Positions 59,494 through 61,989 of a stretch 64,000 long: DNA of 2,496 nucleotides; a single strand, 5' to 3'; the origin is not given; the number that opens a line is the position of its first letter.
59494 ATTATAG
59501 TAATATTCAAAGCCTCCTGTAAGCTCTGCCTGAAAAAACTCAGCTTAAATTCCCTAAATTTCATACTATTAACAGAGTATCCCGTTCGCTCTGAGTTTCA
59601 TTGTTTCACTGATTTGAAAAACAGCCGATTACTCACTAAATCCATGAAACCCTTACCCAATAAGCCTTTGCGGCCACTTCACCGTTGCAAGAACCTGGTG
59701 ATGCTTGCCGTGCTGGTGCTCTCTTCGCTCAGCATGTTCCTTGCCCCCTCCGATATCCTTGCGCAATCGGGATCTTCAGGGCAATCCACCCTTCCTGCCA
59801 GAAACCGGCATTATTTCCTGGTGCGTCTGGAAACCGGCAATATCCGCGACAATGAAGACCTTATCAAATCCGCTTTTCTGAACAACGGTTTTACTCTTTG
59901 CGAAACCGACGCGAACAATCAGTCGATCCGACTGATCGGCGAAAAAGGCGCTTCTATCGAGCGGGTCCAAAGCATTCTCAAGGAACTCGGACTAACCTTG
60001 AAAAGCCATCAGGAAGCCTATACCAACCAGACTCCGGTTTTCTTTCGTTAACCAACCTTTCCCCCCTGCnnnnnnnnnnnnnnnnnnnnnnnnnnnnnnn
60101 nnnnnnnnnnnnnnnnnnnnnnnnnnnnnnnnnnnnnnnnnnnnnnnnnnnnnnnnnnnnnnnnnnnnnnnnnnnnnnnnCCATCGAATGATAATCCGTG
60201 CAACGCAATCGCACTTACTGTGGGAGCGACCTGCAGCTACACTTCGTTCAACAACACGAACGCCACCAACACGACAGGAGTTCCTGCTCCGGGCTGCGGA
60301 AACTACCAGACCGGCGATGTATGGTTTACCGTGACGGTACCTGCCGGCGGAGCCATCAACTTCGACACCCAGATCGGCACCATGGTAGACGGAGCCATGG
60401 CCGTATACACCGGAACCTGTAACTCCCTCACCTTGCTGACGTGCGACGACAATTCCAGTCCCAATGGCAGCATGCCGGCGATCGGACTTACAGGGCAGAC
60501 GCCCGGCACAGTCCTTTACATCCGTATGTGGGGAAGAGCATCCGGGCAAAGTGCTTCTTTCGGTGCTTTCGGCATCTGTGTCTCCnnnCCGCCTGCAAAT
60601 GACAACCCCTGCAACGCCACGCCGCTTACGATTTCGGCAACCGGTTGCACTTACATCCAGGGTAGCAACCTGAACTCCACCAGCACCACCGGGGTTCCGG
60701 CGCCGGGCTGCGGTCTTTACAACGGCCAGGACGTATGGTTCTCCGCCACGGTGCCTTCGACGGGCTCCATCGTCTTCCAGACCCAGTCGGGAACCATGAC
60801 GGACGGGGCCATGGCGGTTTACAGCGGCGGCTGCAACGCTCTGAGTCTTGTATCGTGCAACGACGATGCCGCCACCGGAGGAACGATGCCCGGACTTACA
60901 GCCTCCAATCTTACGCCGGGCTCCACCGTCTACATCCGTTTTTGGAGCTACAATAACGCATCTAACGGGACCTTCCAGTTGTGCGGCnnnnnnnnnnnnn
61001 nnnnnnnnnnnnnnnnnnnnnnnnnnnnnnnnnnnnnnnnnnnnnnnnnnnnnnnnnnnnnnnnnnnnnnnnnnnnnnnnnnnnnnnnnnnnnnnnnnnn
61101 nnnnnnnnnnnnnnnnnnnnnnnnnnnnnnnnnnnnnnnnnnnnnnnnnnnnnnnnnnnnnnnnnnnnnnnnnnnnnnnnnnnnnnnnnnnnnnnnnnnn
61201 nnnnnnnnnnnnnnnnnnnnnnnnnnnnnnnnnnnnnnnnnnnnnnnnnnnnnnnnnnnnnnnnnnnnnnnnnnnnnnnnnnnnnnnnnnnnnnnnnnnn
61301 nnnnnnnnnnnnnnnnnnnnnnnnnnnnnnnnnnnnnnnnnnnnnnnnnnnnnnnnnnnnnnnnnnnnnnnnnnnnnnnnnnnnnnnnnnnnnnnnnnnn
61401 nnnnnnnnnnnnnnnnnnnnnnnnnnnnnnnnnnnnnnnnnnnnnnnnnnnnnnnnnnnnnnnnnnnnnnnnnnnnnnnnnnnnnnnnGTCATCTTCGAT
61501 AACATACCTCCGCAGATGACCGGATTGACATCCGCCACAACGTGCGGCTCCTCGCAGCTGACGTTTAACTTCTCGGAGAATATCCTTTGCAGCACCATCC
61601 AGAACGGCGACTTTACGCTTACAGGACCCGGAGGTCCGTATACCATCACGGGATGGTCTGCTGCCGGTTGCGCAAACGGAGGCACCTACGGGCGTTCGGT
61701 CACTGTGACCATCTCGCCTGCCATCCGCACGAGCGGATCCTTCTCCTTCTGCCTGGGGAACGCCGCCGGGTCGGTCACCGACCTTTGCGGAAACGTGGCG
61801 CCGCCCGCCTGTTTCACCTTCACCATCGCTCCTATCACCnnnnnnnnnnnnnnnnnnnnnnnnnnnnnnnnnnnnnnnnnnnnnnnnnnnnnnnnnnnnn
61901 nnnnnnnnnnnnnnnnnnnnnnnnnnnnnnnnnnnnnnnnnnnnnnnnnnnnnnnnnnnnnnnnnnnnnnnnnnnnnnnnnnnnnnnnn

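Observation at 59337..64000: AT-rich island plus small secreted protein plus giant SprB-repeat adhesin with three N-terminal PPC-like domains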

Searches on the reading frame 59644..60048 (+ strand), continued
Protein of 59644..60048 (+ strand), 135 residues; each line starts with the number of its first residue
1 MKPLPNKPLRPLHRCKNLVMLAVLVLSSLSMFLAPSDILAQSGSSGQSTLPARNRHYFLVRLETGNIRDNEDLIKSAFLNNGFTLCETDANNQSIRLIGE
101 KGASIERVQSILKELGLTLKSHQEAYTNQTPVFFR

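Call 74: find_encoding_contigs(protein=P0153, flank=8000, max_places=2)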
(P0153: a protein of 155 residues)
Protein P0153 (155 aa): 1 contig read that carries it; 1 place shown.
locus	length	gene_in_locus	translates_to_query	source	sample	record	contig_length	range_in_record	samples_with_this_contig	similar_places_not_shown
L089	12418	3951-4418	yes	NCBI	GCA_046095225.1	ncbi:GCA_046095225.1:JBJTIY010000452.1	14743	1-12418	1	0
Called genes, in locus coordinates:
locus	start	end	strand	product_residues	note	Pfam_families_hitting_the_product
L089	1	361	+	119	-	?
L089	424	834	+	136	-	-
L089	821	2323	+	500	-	PF10282:Lactonase (faint), PF22494:choice_anch_I (faint)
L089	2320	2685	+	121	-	PF04134:DCC1-like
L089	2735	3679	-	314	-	PF00056:Ldh_1_N, PF03721:UDPG_MGDP_dh_N (weak), PF02866:Ldh_1_C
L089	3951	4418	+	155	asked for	-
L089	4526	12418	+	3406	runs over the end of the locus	PF23759:GBD_T9SS_assoc (faint), PF07495:Y_Y_Y (faint), PF06832:BiPBP_C (faint), PF13573:SprB (weak), PF16967:TcfC (faint), PF23585:DUF7137 (faint), PF13573:SprB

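Call 75: find_encoding_contigs(protein=P0156, flank=8000, max_places=2)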
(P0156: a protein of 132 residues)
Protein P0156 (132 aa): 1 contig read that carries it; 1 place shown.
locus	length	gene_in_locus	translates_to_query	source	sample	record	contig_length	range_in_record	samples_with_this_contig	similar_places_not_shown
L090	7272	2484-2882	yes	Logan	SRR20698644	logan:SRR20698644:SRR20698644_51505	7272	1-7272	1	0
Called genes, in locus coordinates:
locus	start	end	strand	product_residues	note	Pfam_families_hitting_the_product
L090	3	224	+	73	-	?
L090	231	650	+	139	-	-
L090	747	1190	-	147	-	PF13650:Asp_protease_2, PF13975:gag-asp_proteas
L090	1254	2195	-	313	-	PF00056:Ldh_1_N, PF03721:UDPG_MGDP_dh_N (weak), PF02866:Ldh_1_C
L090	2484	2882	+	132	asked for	-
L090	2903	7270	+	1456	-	?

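Call 82: search_solved_structures(query=A2, max_evalue=1)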
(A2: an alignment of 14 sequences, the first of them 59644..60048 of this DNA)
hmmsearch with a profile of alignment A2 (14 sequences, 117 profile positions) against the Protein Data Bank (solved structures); distinct sequences matched with E-value up to 1: 1.
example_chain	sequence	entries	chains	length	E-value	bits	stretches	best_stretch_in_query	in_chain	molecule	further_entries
1t6a_A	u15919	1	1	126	0.91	13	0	74-106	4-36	RBSTP2229 gene product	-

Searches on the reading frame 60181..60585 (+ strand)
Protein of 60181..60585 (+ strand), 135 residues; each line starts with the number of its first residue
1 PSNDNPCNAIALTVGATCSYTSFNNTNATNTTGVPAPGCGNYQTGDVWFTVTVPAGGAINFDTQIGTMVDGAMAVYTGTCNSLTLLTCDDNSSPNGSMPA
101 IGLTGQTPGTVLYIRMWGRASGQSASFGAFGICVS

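Call 61: search_protein_families(library=pfam, proteins=[window:60181-60585:+], max_evalue=10)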
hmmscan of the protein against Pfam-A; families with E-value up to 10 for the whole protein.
window:60181-60585:+ (135 aa): 3 families
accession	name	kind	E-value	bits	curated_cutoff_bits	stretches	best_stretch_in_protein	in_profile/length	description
PF23759.1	GBD_T9SS_assoc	-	3.7e-06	27.7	27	1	3-92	2-86/116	Galactose binding domain-like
PF04151.21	PPC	-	0.00042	21.6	25.9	1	48-110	4-63/70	Bacterial pre-peptidase C-terminal domain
PF18329.7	SGBP_B_XBD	-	0.085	13.4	26.4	1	24-57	103-138/186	Surface glycan-binding protein B xyloglucan binding domain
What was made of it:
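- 60181..60585 (+): Domain D1, GBD_T9SS_assoc beta-sandwich with 6 Cys. PF23759 27.7 bits (cut-off 27); PPC 21.6 bits, below cut-off (call 61).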

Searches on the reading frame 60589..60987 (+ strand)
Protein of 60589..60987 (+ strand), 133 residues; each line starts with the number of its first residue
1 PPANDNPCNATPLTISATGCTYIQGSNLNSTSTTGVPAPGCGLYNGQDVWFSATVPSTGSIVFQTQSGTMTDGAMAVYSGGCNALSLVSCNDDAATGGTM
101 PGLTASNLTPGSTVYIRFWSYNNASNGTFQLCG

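Call 61: search_protein_families(library=pfam, proteins=[window:60589-60987:+], max_evalue=10)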
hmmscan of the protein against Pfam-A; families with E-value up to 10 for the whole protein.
window:60589-60987:+ (133 aa): 1 family
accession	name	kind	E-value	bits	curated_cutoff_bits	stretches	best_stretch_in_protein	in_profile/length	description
PF23759.1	GBD_T9SS_assoc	-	1.3e-05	25.9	27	1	3-123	1-107/116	Galactose binding domain-like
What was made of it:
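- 60589..60987 (+): Domain D2, a duplicate of D1 (54% identity). PF23759 25.9 bits when scanned alone (call 61).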

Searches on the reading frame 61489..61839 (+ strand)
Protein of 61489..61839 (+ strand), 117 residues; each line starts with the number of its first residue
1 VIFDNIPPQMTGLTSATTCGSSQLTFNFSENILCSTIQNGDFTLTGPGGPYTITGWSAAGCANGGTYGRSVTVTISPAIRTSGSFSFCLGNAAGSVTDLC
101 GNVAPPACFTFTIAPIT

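Call 61: search_protein_families(library=pfam, proteins=[window:61489-61839:+], max_evalue=10)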
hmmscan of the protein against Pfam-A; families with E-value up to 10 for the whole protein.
window:61489-61839:+ (117 aa): 1 family
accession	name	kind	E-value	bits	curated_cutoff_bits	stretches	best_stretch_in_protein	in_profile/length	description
PF13205.12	Big_5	-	0.0021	19.2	23.6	1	6-112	3-104/105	Bacterial Ig-like domain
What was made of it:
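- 61489..61839 (+): Domain D4, an Ig-like domain (weak Big_5 match). Call 61 (E=0.0021, below cut-off).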
